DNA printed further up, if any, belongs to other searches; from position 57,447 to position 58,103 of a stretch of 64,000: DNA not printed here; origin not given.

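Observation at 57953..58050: Perfect palindromic operator on the start codon of the MarR regulator heading the phosphonate operon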

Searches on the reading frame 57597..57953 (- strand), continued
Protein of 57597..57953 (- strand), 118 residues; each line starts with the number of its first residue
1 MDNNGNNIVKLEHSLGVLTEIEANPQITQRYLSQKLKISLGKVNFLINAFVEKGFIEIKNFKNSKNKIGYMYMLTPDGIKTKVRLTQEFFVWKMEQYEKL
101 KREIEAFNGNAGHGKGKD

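Call 48: fold_search(model_id=the predicted structure, library=pdb)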
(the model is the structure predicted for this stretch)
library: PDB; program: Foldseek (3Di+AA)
matches with E <= 10: 1719; with E <= 0.001: 49
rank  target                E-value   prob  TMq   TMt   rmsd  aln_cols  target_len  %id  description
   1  4rgu_B                3.9e-05  1.00  0.52  0.44   9.8       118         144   15  Crystal Structure of Putative MarR Family Transcriptional Regulator HcaR from Acinetobacter sp. ADP complexed with fer (released 2015-03-04)
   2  4rgx_A                5.0e-05  1.00  0.54  0.47   9.3       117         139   15  Crystal Structure of Putative MarR Family Transcriptional Regulator HcaR from Acinetobacter sp. ADP complexed with 3,4 (released 2015-03-04)
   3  4rgr_A                7.9e-05  1.00  0.52  0.45   9.8       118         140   14  Crystal Structure of Putative MarR Family Transcriptional Regulator HcaR from Acinetobacter sp. ADP (released 2015-03-04)
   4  3k0l_A                1.0e-04  1.00  0.59  0.51   8.1       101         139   15  Crystal Structure of Putative MarR Family Transcriptional Regulator from Acinetobacter sp. ADP (released 2009-10-13)
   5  6abq_A                1.4e-04  1.00  0.64  0.68   4.7       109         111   17  Crystal structure of transcription factor from Listeria monocytogenes (released 2019-06-05)
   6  3k0l_B                2.1e-04  1.00  0.48  0.42  10.5       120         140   15  Crystal Structure of Putative MarR Family Transcriptional Regulator from Acinetobacter sp. ADP (released 2009-10-13)
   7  3eco_A                2.2e-04  1.00  0.53  0.48   5.4       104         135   20  Crystal structure of MepR, a transcription regulator of the Staphylococcus aureus multidrug efflux pump MepA (released 2009-02-10)
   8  4rgx_B                2.5e-04  1.00  0.50  0.45   9.8       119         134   14  Crystal Structure of Putative MarR Family Transcriptional Regulator HcaR from Acinetobacter sp. ADP complexed with 3,4 (released 2015-03-04)
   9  4l9n_B                3.7e-04  1.00  0.54  0.47   5.1       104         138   20  Crystal structure of MepR A103V mutant from multidrug resistant S. aureus clinical isolate (released 2013-09-11)
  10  5ffx_D                3.7e-04  1.00  0.55  0.49   5.4       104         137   20  S. aureus MepR G34K Mutant (released 2016-12-21)
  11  4fht_B                3.7e-04  1.00  0.50  0.42   6.8       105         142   14  Crystal Structure of the PcaV transcriptional regulator from Streptomyces coelicolor in complex with its natural ligan (released 2013-04-24)
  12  4fht_A                3.7e-04  1.00  0.48  0.42   6.7       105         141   14  Crystal Structure of the PcaV transcriptional regulator from Streptomyces coelicolor in complex with its natural ligan (released 2013-04-24)
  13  4rgu_A                3.7e-04  1.00  0.52  0.45  10.3       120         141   14  Crystal Structure of Putative MarR Family Transcriptional Regulator HcaR from Acinetobacter sp. ADP complexed with fer (released 2015-03-04)
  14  5eri                  4.0e-04  1.00  0.53  0.43   7.7       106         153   20  MarR Protein from Peptoclostridium difficile DA00132 (released 2016-11-16)
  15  4g9y                  4.0e-04  1.00  0.49  0.44   6.4       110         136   14  Crystal Structure of the PcaV transcriptional regulator from Streptomyces coelicolor (released 2013-06-05)
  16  4lln_D                4.0e-04  1.00  0.54  0.47   7.6       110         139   19  Crystal structure of S. aureus MepR-DNA complex (released 2014-05-14)
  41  5h3r_A                9.3e-04  1.00  0.48  0.41   6.0       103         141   23  Crystal Structure of mutant MarR C80S from E.coli complexed with operator DNA (released 2017-08-02)
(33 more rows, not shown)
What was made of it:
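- On MarR family sensu stricto (Pfam PF01047 / six-helix fold): MarR structures are the best hits by E-value but with TM of about 0.5, and short PadR-like proteins superpose better (call 48).
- Closest known: Autoregulated MarR-family repressors. Same: Foldseek places the model nearest to these proteins by E-value (4rgu, 3eco, 4lln, 5h3r; call 48).
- Closest known: Short PadR-like regulators. Same: Best global superposition (TM 0.63-0.64, rmsd 2.4-4.7 A; call 48).
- Its structural neighbours are MarR and short PadR repressors (call 48).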

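Call 53: search_protein_families(library=pfam, proteins=[L037:3168-3650:+, L026:3353-3922:+, L038:1349-1894:+, L077:2440-2931:+], max_evalue=0.001)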
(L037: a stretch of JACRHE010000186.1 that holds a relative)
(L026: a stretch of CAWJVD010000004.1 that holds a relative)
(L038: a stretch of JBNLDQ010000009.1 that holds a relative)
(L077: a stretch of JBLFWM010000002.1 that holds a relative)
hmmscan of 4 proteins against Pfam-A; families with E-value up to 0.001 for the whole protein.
L037:3168-3650:+ (160 aa): 1 family
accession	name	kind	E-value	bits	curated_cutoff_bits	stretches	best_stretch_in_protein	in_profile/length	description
PF02357.24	NusG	-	4.5e-16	59.6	22.2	1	1-94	1-93/93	Transcription termination factor nusG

L026:3353-3922:+ (189 aa): 1 family
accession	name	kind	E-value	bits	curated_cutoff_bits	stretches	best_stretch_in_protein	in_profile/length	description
PF02357.24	NusG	-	3.8e-16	59.8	22.2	1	11-104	2-92/93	Transcription termination factor nusG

L038:1349-1894:+ (181 aa): 2 families
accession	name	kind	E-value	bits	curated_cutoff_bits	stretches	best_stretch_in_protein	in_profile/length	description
PF02357.24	NusG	-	1.7e-07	32.1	22.2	1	3-65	2-57/93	Transcription termination factor nusG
PF00467.35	KOW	-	0.00059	20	22.3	0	134-158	2-26/32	KOW motif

L077:2440-2931:+ (163 aa): 1 family
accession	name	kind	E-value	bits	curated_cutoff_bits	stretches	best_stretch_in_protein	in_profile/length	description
PF02357.24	NusG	-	2.2e-12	47.7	22.2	1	2-93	3-89/93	Transcription termination factor nusG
